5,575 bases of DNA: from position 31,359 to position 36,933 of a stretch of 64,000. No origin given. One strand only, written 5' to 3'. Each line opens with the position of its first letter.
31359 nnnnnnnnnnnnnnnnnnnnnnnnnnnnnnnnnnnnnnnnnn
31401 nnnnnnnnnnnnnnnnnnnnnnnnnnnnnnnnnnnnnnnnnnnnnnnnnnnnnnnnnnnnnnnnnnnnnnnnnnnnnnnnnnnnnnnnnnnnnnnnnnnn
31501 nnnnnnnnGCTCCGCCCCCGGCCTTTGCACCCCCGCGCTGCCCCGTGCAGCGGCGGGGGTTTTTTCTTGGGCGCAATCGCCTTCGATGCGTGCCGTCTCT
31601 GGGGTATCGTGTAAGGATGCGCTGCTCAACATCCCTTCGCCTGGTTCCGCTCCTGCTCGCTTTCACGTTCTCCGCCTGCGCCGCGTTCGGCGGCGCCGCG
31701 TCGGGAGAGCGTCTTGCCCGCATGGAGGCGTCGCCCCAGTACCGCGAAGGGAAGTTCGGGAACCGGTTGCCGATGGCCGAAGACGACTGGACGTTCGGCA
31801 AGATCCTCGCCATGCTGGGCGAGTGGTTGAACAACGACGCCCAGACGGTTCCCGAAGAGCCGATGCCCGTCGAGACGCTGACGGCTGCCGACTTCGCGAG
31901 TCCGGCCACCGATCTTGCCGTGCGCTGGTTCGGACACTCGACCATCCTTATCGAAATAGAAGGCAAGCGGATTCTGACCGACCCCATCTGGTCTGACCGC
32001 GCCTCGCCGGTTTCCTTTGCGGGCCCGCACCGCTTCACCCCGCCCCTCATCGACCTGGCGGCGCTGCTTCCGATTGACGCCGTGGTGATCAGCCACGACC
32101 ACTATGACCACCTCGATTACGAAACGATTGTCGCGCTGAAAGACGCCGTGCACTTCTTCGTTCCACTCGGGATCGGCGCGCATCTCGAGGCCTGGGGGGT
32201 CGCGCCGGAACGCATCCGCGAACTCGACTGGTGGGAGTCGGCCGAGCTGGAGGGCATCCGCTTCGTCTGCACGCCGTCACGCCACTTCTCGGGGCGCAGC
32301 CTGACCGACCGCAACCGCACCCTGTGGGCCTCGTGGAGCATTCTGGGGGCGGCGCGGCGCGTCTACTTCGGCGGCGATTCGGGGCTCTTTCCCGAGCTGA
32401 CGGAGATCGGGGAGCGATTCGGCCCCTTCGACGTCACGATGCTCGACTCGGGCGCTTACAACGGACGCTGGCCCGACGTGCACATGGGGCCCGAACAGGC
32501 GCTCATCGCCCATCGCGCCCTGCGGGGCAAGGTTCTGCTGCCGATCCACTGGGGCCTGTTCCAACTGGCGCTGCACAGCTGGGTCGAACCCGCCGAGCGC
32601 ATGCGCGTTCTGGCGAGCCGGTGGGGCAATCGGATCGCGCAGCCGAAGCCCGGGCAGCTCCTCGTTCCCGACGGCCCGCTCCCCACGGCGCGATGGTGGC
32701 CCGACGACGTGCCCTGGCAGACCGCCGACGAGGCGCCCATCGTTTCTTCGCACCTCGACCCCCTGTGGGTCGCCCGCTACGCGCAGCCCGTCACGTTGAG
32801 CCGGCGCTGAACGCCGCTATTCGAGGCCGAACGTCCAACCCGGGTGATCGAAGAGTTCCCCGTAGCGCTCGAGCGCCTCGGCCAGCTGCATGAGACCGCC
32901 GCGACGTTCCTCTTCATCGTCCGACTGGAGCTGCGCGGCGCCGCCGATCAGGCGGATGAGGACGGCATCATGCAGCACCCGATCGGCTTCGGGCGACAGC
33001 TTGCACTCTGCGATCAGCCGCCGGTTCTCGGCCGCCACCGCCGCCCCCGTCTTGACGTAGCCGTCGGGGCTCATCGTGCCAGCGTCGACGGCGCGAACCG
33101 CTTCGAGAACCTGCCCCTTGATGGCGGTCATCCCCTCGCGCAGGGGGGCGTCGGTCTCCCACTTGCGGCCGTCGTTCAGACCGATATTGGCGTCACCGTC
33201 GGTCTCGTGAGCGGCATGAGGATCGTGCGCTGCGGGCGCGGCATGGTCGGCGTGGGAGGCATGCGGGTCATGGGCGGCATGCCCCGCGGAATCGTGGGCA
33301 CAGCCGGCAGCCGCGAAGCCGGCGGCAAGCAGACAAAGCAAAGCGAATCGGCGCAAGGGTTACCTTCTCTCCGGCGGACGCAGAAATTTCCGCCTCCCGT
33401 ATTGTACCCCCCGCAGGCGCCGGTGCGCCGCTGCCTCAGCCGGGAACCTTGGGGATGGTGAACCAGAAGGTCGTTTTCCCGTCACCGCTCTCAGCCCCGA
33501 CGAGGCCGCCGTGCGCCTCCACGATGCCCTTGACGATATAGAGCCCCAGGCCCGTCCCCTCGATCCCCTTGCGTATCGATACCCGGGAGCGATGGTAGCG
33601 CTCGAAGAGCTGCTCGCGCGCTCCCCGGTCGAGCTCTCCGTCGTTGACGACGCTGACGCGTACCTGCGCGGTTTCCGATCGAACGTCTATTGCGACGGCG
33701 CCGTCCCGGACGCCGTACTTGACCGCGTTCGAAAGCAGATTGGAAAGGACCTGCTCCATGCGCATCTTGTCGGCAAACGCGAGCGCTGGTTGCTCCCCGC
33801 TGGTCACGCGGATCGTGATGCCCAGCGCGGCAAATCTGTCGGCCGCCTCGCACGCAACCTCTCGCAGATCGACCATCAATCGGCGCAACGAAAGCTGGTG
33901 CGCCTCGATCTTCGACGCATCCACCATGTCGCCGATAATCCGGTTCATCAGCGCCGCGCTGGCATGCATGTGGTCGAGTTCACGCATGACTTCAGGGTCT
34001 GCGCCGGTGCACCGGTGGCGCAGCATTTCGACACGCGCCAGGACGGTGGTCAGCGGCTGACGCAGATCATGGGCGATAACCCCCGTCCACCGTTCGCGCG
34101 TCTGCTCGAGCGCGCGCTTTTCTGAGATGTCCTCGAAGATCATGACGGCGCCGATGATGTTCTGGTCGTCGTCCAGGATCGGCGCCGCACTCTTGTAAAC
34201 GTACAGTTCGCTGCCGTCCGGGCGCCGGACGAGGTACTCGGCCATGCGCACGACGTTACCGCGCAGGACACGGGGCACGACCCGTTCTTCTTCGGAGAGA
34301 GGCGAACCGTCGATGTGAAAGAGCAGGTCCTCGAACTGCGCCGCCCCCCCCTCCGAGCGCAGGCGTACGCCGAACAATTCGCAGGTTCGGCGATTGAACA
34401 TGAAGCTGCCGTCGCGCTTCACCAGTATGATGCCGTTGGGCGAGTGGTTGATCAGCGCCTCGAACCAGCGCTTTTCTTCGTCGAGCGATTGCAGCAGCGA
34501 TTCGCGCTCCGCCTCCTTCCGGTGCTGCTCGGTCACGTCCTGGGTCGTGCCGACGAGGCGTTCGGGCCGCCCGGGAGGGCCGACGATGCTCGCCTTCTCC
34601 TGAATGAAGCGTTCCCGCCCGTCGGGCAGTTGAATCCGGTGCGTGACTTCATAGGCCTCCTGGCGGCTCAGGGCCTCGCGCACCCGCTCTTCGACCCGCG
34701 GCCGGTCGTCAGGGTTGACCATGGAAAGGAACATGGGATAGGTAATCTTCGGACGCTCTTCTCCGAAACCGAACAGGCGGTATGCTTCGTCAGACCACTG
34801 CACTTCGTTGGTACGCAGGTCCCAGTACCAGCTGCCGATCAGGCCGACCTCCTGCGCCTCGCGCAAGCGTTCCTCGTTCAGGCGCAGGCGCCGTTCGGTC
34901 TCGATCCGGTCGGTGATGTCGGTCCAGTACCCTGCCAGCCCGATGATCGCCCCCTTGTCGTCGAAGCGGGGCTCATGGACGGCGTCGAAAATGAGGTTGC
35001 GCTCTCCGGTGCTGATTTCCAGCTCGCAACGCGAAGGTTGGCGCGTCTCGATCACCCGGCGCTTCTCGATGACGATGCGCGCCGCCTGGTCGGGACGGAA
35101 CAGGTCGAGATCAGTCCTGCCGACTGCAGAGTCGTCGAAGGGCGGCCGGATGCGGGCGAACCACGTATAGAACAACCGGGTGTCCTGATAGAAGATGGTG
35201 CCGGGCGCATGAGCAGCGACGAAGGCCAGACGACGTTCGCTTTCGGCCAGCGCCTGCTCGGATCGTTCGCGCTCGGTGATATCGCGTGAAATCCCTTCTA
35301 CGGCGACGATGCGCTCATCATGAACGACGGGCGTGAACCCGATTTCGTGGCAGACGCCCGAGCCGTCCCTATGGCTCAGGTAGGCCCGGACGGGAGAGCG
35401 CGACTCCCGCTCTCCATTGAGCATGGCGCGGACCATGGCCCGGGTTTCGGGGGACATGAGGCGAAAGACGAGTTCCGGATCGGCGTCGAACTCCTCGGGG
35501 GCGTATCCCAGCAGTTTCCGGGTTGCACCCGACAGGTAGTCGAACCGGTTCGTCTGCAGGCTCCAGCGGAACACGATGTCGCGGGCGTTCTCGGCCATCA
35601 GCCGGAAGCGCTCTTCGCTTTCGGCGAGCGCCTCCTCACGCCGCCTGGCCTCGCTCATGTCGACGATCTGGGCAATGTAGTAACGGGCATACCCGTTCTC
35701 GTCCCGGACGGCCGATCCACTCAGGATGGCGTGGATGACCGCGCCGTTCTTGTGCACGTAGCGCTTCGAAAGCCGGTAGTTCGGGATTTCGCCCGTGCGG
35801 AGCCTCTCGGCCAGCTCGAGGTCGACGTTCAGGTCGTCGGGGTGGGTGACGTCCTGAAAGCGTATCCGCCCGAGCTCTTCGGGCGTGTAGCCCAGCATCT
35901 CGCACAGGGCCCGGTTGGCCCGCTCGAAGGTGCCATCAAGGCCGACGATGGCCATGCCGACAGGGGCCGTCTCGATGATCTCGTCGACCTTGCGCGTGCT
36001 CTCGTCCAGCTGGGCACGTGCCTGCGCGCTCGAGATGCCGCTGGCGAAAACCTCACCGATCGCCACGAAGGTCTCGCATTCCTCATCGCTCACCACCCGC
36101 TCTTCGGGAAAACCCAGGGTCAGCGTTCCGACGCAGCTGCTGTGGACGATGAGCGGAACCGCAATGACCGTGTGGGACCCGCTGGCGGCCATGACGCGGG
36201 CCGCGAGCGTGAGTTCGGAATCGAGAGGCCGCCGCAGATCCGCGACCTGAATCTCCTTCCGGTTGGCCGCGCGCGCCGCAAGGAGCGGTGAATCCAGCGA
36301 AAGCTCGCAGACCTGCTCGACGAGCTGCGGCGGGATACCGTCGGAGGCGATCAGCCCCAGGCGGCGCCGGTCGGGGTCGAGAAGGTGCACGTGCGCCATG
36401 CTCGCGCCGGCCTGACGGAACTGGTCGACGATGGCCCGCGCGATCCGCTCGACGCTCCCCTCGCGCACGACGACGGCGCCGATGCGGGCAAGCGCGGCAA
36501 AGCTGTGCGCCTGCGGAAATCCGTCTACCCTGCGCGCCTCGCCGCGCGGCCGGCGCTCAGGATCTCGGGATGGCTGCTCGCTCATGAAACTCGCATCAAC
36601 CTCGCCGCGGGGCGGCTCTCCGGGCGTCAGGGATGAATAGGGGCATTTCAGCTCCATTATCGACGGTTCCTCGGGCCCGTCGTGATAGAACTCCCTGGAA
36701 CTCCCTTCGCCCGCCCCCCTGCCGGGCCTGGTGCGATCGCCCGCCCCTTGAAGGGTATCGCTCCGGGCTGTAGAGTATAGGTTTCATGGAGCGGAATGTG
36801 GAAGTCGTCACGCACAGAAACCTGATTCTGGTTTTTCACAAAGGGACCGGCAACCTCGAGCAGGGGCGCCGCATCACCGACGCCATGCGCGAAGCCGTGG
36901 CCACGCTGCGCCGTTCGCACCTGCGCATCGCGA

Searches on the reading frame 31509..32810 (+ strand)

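Call 23: search_protein_families(library=ncbifam, max_evalue=1e-8, proteins=[window:31509-32810:+])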
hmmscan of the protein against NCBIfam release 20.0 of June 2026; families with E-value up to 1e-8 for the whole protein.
window:31509-32810:+ (433 aa): 1 family
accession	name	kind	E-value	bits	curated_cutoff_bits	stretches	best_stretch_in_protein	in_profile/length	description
NF001911.0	PRK00685.1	equivalog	2e-18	66.7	144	1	137-353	2-199/228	metal-dependent hydrolase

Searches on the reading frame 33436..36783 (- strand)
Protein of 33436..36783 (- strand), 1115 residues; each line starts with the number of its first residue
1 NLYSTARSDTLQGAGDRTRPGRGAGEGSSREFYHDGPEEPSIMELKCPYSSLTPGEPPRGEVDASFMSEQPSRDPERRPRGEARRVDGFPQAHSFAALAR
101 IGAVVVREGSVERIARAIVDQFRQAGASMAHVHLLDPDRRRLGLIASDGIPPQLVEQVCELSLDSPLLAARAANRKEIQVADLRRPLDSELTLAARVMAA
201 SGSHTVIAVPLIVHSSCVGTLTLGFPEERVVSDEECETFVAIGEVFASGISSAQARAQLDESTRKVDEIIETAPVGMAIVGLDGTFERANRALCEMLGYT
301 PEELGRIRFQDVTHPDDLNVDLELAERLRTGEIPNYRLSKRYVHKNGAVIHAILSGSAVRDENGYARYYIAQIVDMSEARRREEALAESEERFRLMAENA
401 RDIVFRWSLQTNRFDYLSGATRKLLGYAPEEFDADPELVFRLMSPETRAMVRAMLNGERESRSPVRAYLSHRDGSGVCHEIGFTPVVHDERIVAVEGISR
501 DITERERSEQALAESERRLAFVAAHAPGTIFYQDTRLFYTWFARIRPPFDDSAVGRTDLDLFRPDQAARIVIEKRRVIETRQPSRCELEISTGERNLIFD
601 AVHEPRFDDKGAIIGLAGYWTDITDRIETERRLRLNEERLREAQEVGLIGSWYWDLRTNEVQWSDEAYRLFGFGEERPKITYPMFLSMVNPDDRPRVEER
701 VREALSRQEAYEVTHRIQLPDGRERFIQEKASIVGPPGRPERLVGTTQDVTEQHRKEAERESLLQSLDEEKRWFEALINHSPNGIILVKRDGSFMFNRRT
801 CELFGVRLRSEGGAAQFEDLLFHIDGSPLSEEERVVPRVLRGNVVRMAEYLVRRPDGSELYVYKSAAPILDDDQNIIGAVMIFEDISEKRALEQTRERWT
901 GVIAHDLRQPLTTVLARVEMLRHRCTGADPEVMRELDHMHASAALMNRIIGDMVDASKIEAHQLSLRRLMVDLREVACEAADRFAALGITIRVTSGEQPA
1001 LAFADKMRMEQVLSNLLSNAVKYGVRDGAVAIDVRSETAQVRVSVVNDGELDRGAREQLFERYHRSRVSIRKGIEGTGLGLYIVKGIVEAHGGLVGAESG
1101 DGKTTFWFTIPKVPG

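Call 23: search_protein_families(library=ncbifam, max_evalue=1e-8, proteins=[window:33436-36783:-])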
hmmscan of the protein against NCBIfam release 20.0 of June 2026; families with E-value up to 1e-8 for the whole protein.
window:33436-36783:- (1115 aa): 59 families (the best 25 are shown)
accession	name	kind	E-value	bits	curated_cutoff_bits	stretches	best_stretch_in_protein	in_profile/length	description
NF007298.0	PRK09776.1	equivalog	1.3e-78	265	1135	2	254-520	292-558/1111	diguanylate cyclase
TIGR00229.1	sensory_box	domain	1.3e-64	216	22.9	4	262-386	3-126/126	PAS domain S-box protein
NF046044.1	PnpS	equivalog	1.7e-43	149.1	400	1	759-1111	42-390/390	two-component system histidine kinase PnpS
NF047874.1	MASE3_PAS_HK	subfamily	6.3e-42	144.2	560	1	753-1111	246-624/655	MASE3 domain-containing sensor histidine kinase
NF033092.0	HK_WalK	equivalog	1.7e-41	142.5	725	1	765-1111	251-593/594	cell wall metabolism sensor histidine kinase WalK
NF041880.1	EPS_EpsF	equivalog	2.1e-39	135.3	900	1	750-1101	123-479/492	response regulator EpsF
TIGR02966.1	phoR_proteo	equivalog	1.5e-37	129.4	334.2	1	769-1106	3-329/333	phosphate regulon sensor histidine kinase PhoR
NF041777.1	sens_FixL_Rhizob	equivalog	5.1e-35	121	850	2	649-798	7-149/485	sensor protein FixL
NF045595.1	HK_scytonemin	equivalog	4.5e-34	117.8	865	1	888-1108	407-631/637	scytonemin biosynthesis sensor histidine kinase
NF053781.1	cdiGMPphdstlr2612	equivalog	9.9e-33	112.9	1600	2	253-452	576-773/1268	Tlr1612 family c-di-GMP phosphodiesterase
TIGR01386.1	cztS_silS_copS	subfamily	1.2e-32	113.5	292.55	1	903-1111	248-457/457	heavy metal sensor histidine kinase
NF008468.0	PRK11360.1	equivalog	1.7e-31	109.2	646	1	763-1108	259-604/616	two-component system sensor histidine kinase AtoS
NF008302.0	PRK11091.1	equivalog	2.7e-31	108.5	838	1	751-1109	133-502/779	aerobic respiration two-component sensor histidine kinase ArcB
NF040691.1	MtrAB_MtrB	equivalog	5e-31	108.3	450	1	884-1115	259-495/507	MtrAB system histidine kinase MtrB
NF052573.1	HisKinEspAMyxo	equivalog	1.3e-29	102.8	1400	1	629-1105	121-603/755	serine histidine kinase EspA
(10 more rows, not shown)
